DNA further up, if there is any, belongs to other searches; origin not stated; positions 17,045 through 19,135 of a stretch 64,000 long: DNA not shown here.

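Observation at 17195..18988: Secretion/pilus ATPase fused to an N-terminal poly-ferredoxin-like 4Fe-4S domain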

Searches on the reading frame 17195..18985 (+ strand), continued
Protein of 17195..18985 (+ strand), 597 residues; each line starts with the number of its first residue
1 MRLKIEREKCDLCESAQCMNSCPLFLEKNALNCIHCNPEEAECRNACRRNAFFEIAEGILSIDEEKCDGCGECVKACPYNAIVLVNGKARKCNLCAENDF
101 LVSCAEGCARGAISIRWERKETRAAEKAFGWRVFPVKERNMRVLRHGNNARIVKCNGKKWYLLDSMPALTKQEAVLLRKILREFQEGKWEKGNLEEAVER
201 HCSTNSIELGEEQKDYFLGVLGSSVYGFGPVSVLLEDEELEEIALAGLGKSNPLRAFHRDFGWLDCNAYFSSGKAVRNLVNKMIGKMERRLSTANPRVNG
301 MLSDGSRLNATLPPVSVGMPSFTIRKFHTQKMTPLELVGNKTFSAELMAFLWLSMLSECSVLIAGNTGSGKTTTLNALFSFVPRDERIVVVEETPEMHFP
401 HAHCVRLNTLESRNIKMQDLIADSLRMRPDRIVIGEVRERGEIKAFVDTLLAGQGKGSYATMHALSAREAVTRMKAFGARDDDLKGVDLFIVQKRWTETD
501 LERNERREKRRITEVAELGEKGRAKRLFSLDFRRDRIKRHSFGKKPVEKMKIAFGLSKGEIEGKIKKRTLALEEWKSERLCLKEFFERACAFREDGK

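Call 43: find_encoding_contigs(protein=P0001, flank=3000, max_places=4)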
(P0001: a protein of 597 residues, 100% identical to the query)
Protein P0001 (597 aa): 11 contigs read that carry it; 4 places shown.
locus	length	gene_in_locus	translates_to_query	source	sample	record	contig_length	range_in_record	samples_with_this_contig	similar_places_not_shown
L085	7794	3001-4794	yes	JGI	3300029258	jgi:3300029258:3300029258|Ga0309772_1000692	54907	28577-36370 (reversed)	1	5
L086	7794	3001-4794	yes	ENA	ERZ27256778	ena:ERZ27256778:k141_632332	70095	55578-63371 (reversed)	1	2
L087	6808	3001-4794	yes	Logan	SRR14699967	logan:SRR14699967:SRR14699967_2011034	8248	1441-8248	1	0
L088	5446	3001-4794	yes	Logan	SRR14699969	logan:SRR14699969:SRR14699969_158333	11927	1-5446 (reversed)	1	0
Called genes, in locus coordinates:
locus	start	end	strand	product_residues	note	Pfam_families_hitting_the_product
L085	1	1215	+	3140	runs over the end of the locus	-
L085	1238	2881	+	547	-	-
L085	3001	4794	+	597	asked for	PF12838:Fer4_7 (weak), PF13247:Fer4_11 (weak), PF00037:Fer4, PF12797:Fer4_2 (weak), PF12837:Fer4_6, PF00437:T2SSE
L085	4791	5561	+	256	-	-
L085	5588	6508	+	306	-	PF00482:T2SSF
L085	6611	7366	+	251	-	PF09754:PAC2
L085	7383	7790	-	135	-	PF00885:DMRL_synthase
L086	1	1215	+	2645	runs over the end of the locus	?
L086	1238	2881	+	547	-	-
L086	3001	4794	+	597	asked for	PF12838:Fer4_7 (weak), PF13247:Fer4_11 (weak), PF00037:Fer4, PF12797:Fer4_2 (weak), PF12837:Fer4_6, PF00437:T2SSE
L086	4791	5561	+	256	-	-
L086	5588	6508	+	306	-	PF00482:T2SSF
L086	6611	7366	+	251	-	PF09754:PAC2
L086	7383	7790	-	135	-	PF00885:DMRL_synthase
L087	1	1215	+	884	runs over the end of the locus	?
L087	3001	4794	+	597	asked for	PF12838:Fer4_7 (weak), PF13247:Fer4_11 (weak), PF00037:Fer4, PF12797:Fer4_2 (weak), PF12837:Fer4_6, PF00437:T2SSE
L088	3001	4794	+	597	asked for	PF12838:Fer4_7 (weak), PF13247:Fer4_11 (weak), PF00037:Fer4, PF12797:Fer4_2 (weak), PF12837:Fer4_6, PF00437:T2SSE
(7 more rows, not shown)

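Call 45: list_cluster_members(proteins=[P0001, P0026, P0051, P0097, P0117, P0118, P0098, P0078, P0036, P0064])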
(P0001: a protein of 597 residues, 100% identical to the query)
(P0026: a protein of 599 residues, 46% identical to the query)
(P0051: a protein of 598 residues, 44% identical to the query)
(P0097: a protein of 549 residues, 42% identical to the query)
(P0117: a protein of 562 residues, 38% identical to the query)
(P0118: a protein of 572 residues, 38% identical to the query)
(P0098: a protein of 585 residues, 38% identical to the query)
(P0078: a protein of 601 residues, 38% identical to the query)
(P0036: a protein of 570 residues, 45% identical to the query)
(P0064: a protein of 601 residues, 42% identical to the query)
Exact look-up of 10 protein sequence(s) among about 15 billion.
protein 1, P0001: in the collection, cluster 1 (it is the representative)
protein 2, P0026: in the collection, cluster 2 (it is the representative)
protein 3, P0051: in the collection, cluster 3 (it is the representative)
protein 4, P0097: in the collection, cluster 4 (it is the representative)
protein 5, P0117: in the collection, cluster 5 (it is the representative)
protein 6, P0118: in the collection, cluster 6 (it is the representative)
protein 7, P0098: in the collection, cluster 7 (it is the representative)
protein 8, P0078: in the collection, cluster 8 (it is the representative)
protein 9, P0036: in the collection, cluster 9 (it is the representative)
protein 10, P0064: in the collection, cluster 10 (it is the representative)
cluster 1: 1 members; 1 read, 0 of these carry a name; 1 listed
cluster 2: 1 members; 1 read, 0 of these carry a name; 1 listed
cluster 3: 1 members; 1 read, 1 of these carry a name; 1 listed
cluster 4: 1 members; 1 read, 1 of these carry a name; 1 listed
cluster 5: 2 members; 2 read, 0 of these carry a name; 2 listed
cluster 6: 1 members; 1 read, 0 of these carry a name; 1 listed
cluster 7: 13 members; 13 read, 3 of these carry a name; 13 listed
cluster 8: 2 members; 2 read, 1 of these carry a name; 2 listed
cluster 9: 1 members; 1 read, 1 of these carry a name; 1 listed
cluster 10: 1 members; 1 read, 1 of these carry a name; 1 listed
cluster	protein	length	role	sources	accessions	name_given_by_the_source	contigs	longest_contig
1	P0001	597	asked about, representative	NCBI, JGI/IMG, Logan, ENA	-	-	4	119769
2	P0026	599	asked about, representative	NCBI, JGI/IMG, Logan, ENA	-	-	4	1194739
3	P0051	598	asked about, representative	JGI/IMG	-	Flp pilus assembly CpaF family ATPase/Fe-S-cluster-containing hydrogenase component 2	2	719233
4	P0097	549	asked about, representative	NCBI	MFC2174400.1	ATPase, T2SS/T4P/T4SS family [archaeon]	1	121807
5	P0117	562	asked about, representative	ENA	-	-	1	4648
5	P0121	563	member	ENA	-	-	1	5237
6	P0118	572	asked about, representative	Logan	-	-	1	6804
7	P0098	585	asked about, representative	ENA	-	-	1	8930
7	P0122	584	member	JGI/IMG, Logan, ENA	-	Flp pilus assembly CpaF family ATPase/Fe-S-cluster-containing hydrogenase component 2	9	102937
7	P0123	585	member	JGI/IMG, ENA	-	Flp pilus assembly CpaF family ATPase/Fe-S-cluster-containing hydrogenase component 2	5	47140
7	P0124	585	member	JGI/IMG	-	Flp pilus assembly CpaF family ATPase/Fe-S-cluster-containing hydrogenase component 2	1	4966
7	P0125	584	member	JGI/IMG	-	-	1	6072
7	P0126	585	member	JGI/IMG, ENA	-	-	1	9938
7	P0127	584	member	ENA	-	-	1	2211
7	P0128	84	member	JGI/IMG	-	-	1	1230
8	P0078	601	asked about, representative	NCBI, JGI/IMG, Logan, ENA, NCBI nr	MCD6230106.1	MAG: Flp pilus assembly complex ATPase component TadA [Candidatus Diapherotrites archaeon] | Flp pilus assembly complex ATPase component TadA [Candidatus Diapherotrites archaeon]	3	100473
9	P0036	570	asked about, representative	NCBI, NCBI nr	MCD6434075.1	MAG: Flp pilus assembly complex ATPase component TadA [Candidatus Diapherotrites archaeon] | Flp pilus assembly complex ATPase component TadA [Candidatus Diapherotrites archaeon]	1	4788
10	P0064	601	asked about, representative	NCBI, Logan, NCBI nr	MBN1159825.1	MAG: Flp pilus assembly complex ATPase component TadA [Candidatus Diapherotrites archaeon] | Flp pilus assembly complex ATPase component TadA [Candidatus Diapherotrites archaeon]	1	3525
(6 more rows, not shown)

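Call 49: find_encoding_contigs(protein=P0072, flank=6000, max_places=1)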
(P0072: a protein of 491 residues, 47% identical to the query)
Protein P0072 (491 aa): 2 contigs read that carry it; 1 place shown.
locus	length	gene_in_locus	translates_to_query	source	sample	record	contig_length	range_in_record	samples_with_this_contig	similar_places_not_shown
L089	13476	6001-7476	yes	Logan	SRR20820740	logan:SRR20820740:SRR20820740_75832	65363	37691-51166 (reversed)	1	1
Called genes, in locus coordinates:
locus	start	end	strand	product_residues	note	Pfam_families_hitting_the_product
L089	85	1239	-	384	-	-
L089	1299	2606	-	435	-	-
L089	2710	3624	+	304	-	PF00890:FAD_binding_2 (faint), PF01134:GIDA (faint), PF01266:DAO (faint), PF03486:HI0933_like (faint), PF07992:Pyr_redox_2, PF12831:FAD_oxidored (faint), PF13738:Pyr_redox_3, PF00070:Pyr_redox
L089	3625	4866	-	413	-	PF13328:HD_4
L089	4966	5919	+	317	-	PF01699:Na_Ca_ex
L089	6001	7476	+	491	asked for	PF00437:T2SSE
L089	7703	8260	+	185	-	PF00482:T2SSF (weak)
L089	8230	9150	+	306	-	PF00482:T2SSF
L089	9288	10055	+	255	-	PF09754:PAC2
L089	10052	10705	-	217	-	PF01982:CTP-dep_RFKase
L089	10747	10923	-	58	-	-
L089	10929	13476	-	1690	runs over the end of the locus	-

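Call 50: find_encoding_contigs(protein=P0063, flank=6000, max_places=1)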
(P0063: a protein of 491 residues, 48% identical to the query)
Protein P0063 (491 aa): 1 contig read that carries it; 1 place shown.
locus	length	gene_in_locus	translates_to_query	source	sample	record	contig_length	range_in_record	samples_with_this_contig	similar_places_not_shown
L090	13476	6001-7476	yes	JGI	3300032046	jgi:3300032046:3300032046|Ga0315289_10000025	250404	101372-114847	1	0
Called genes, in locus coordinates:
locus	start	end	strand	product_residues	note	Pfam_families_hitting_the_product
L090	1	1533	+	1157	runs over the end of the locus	PF05922:Inhibitor_I9, PF00082:Peptidase_S8, PF01839:FG-GAP (faint), PF13517:FG-GAP_3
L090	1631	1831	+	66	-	-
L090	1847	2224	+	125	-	PF02643:DUF192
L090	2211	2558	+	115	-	-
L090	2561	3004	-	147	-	-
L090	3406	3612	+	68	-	-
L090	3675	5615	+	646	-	-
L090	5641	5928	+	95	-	-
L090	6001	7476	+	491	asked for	PF00437:T2SSE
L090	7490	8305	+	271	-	PF00482:T2SSF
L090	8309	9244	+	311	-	PF00482:T2SSF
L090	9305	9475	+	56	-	PF24292:DUF7479 (weak)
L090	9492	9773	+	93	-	-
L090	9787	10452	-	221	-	-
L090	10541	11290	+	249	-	PF09754:PAC2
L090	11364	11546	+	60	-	-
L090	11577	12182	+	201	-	-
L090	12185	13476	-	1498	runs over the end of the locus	-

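Call 51: find_encoding_contigs(protein=P0081, flank=6000, max_places=1)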
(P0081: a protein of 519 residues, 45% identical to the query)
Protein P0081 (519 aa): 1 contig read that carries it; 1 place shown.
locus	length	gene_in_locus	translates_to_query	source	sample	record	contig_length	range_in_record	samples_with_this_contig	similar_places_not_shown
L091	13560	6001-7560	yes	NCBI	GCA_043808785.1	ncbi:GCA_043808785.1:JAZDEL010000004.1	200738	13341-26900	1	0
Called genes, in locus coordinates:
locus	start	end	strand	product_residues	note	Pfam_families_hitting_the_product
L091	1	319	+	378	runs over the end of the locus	PF01266:DAO (weak), PF01494:FAD_binding_3, PF05834:Lycopene_cycl (faint)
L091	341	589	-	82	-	PF05016:ParE_toxin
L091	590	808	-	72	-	PF19807:DUF6290 (weak), PF26688:RHH_12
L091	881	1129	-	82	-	PF01541:GIY-YIG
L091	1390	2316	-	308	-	-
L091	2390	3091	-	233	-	PF01255:Prenyltransf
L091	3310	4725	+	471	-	-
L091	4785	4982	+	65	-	-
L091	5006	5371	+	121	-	PF02643:DUF192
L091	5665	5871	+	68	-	-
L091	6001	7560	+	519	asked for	PF00437:T2SSE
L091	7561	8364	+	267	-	PF00482:T2SSF (weak)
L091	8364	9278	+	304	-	PF00482:T2SSF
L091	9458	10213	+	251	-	PF09754:PAC2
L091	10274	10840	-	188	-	PF01174:SNO, PF07685:GATase_3, PF03575:Peptidase_S51 (weak)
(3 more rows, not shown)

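Call 59: fold_search(model_id=the predicted structure, library=pdb)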
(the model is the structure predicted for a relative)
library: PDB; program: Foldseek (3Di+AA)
matches with E <= 10: 1408; with E <= 0.001: 186
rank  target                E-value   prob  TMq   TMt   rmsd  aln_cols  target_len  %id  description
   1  2oap_1                3.5e-35  1.00  0.63  0.73   5.9       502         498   25  Crystal structure of the archaeal secretion ATPase GspE in complex with AMP-PNP (released 2007-02-13)
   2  2oap_2                1.3e-34  1.00  0.65  0.75   5.8       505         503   25  Crystal structure of the archaeal secretion ATPase GspE in complex with AMP-PNP (released 2007-02-13)
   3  4ihq_A                1.1e-32  1.00  0.54  0.61   6.9       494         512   21  Archaellum Assembly ATPase FlaI bound to ADP (released 2013-03-06)
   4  4ihq_C                3.4e-32  1.00  0.64  0.74   4.2       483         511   22  Archaellum Assembly ATPase FlaI bound to ADP (released 2013-03-06)
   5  4ii7_C                8.3e-32  1.00  0.59  0.68   5.6       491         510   21  Archaellum Assembly ATPase FlaI (released 2013-03-06)
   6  4ii7_D                9.2e-32  1.00  0.55  0.64   6.2       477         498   22  Archaellum Assembly ATPase FlaI (released 2013-03-06)
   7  4ii7_A                1.3e-30  1.00  0.60  0.70   5.2       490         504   21  Archaellum Assembly ATPase FlaI (released 2013-03-06)
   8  4ii7_B                3.2e-30  1.00  0.55  0.64   6.4       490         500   21  Archaellum Assembly ATPase FlaI (released 2013-03-06)
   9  8rjf_A                3.8e-28  1.00  0.53  0.72   4.9       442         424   24  TadA/CpaF with ADP (released 2024-08-14)
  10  8rkd_A                5.3e-28  1.00  0.53  0.73   4.9       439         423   26  TadA/CpaF with AMPPNP (released 2024-08-14)
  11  9e24_A                7.9e-28  1.00  0.47  0.63   6.1       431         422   25  Closed structure of CpaF without nucleotides (Apo dataset) (released 2025-04-23)
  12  8rkd_B                2.8e-24  1.00  0.54  0.75   4.9       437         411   23  TadA/CpaF with AMPPNP (released 2024-08-14)
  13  3jc8_Ba               1.1e-20  1.00  0.47  0.60  11.7       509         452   16  Architectural model of the type IVa pilus machine in a piliated state (released 2016-03-16)
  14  2pt7_B                4.0e-19  1.00  0.38  0.69   3.9       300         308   23  Crystal structure of Cag VirB11 (HP0525) and an inhibitory protein (HP1451) (released 2007-11-13)
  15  1g6o_A                7.3e-19  1.00  0.39  0.68   3.4       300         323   23  CRYSTAL STRUCTURE OF THE HELICOBACTER PYLORI ATPASE, HP0525, IN COMPLEX WITH ADP (released 2001-01-24)
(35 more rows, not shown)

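Call 61: search_protein_representatives(alignment_id=A1)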
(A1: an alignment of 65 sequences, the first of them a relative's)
Query: 65 sequences, 598 profile positions. Proteins with E-value up to 0.001 (for the whole library): 50309; up to 1e-10: 20986; up to 1e-30: 5416. The best 150 are listed.
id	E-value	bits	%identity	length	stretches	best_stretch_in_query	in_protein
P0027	2.3e-240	815.5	-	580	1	1-573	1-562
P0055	2.1e-236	802.4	-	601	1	1-597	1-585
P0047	3.6e-233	791.7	-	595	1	1-596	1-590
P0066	3.1e-226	768.8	-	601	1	4-596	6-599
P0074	9.4e-219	744.1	-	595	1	1-583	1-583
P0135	3.2e-212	722.5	-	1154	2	140-586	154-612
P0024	1.6e-210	716.9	-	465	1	1-460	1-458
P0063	3.1e-203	692.9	-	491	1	116-596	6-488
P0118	6.3e-199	678.7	-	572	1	1-581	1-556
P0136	4.7e-198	675.8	-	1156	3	227-536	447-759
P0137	2.9e-195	666.5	-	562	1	1-577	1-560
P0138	1.4e-191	654.3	-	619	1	5-594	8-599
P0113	7.0e-189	645.5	-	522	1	117-595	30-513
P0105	9.7e-178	608.7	-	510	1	129-595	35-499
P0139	9.9e-178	608.7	-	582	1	1-595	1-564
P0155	1.4e-163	561.9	-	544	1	1-580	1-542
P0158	3.3e-162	557.4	-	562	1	1-580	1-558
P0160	3.2e-161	554.1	-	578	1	2-593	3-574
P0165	5.3e-159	546.8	-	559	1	1-523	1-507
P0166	1.1e-158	545.7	-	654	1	3-586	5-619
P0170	3.7e-155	534.1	-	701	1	3-586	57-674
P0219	6.8e-122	424.2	-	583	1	33-596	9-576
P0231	2.1e-113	396.2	-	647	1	1-596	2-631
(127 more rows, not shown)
